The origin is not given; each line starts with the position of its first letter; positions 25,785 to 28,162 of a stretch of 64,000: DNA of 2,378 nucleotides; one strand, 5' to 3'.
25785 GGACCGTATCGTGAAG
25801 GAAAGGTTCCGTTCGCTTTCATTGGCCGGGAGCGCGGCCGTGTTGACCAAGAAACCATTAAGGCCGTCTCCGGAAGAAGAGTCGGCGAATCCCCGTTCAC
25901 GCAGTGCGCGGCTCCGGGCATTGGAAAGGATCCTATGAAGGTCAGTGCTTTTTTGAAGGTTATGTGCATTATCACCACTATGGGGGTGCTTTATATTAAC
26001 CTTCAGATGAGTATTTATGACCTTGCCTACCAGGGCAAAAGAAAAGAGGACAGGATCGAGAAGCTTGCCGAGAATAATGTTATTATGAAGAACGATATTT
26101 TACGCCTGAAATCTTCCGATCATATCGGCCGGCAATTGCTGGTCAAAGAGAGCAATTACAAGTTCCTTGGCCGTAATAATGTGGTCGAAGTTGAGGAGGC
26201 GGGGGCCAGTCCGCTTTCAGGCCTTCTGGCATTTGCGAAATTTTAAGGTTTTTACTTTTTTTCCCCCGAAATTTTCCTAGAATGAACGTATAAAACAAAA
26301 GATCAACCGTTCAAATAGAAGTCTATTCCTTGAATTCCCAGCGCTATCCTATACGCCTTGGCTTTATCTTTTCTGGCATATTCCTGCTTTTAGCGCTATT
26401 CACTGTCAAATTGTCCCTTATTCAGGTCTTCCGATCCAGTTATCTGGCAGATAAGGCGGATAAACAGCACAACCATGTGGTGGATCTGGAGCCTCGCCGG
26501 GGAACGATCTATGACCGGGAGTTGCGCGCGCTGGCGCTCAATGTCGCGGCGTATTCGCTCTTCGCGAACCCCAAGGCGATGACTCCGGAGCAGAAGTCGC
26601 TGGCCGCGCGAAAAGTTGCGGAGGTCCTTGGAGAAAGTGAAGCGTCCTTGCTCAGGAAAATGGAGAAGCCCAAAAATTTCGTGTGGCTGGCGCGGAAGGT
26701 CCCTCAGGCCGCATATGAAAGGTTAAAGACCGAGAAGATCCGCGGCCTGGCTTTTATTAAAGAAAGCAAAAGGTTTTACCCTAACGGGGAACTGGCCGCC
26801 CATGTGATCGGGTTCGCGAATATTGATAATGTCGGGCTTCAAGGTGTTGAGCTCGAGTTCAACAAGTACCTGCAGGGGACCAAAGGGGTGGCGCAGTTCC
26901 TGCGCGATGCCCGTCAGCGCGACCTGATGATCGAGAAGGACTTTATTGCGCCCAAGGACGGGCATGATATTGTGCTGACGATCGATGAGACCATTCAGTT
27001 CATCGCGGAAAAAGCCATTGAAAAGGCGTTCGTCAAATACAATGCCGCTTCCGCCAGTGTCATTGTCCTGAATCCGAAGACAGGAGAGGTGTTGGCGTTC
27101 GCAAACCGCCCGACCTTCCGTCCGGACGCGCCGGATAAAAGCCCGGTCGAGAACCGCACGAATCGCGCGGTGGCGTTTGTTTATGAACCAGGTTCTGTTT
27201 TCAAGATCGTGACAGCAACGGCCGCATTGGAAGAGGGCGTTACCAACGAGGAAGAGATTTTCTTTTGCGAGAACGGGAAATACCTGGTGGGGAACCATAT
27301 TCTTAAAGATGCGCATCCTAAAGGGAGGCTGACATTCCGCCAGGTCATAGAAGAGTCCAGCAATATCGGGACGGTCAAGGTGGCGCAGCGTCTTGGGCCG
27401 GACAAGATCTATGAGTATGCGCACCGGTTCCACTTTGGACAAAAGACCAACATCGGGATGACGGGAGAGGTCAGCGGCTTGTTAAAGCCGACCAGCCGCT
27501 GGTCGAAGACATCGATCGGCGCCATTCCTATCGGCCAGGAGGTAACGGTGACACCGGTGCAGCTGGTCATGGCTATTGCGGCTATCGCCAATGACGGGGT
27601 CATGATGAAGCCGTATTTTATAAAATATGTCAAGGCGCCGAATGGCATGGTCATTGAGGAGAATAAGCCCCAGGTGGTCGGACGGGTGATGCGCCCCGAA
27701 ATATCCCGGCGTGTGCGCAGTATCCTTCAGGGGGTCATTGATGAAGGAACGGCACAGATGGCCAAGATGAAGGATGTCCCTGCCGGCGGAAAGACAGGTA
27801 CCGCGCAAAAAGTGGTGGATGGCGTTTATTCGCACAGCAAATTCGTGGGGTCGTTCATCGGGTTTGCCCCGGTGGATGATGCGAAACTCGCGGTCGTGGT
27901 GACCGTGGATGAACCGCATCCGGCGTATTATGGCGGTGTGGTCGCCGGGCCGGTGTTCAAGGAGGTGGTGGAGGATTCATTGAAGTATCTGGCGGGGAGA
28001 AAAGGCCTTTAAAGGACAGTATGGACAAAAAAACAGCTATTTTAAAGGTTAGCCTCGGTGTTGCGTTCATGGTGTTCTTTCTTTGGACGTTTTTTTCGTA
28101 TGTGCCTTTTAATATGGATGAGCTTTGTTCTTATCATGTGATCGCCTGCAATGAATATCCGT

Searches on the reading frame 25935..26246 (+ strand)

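Call 3: search_protein_families(library=pfam, proteins=[window:25935-26246:+], max_evalue=1)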
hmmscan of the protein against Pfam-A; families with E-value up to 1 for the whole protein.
window:25935-26246:+ (103 aa): 1 family
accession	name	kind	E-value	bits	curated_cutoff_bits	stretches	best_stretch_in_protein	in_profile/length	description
PF04977.20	DivIC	-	0.023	14.9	28.9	1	12-64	4-57/80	Septum formation initiator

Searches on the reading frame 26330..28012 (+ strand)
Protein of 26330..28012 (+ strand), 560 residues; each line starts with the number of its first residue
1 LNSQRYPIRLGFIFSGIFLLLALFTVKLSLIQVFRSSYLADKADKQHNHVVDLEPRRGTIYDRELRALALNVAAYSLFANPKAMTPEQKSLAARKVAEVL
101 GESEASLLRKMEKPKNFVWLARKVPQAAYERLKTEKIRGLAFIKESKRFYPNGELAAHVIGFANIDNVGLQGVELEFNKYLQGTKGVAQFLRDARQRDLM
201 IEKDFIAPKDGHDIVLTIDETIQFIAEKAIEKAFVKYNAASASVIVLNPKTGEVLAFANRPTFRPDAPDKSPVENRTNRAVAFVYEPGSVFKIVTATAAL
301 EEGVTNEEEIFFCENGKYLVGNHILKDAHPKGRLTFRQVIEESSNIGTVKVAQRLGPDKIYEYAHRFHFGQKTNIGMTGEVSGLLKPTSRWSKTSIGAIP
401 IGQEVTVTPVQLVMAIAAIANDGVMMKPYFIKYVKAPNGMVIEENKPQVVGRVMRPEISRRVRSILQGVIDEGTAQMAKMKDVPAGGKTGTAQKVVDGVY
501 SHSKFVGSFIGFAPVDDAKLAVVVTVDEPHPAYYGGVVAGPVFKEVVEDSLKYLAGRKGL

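Call 3: search_protein_families(library=pfam, proteins=[window:26330-28012:+], max_evalue=1)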
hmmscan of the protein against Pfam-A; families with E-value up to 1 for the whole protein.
window:26330-28012:+ (560 aa): 4 families
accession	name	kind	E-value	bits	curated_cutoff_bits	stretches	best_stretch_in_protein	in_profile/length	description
PF00905.27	Transpeptidase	-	1.4e-79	267.9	22.1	1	243-547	2-298/299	Penicillin binding protein transpeptidase domain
PF03717.20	PBP_dimer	-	2.4e-23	83.9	24.4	1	54-197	3-174/180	Penicillin-binding Protein dimerisation domain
PF21922.1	PBP_dimer_2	-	8.5e-05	23.2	27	1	147-186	24-62/83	Penicillin binding protein A dimerisation domain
PF18024.7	HTH_50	-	0.17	12.1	27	1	93-113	26-46/50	Helix-turn-helix domain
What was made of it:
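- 26330..28012 (+): ftsI (class-B PBP), upstream neighbour. Call 3.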

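Call 48: find_related_loci(query=window:26330-28012:+, collection=metagenome_contigs, flank=5000)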
Query window:26330-28012:+ (560 aa) in metagenome_contigs; peptide patterns used: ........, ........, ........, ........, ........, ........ (x = any residue, [..] = any of these).
121 stretches matched a pattern; 5 encode a relative of the query (tblastn E <= 1e-3); 5 distinct loci.
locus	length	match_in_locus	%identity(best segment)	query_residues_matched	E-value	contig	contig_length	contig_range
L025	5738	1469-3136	79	4-559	0e+0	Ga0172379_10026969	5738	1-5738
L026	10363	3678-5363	70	1-560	0e+0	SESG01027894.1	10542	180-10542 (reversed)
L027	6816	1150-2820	68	1-557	0e+0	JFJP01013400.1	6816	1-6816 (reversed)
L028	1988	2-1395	76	96-559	0e+0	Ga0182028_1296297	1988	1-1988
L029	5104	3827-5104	72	1-426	0e+0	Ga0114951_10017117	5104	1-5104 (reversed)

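Call 71: list_cluster_members(proteins=[P0001, window:26330-28012:+])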
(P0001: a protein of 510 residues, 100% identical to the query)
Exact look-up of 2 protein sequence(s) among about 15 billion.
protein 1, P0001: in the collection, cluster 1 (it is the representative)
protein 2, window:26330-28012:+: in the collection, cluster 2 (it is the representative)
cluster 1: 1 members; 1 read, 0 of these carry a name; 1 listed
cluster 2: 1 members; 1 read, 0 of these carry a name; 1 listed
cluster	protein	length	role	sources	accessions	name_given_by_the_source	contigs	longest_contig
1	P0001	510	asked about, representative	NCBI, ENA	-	-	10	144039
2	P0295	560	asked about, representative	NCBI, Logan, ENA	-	-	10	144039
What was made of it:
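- Tried and rejected: Organism name from cluster records: none on record (call 71).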
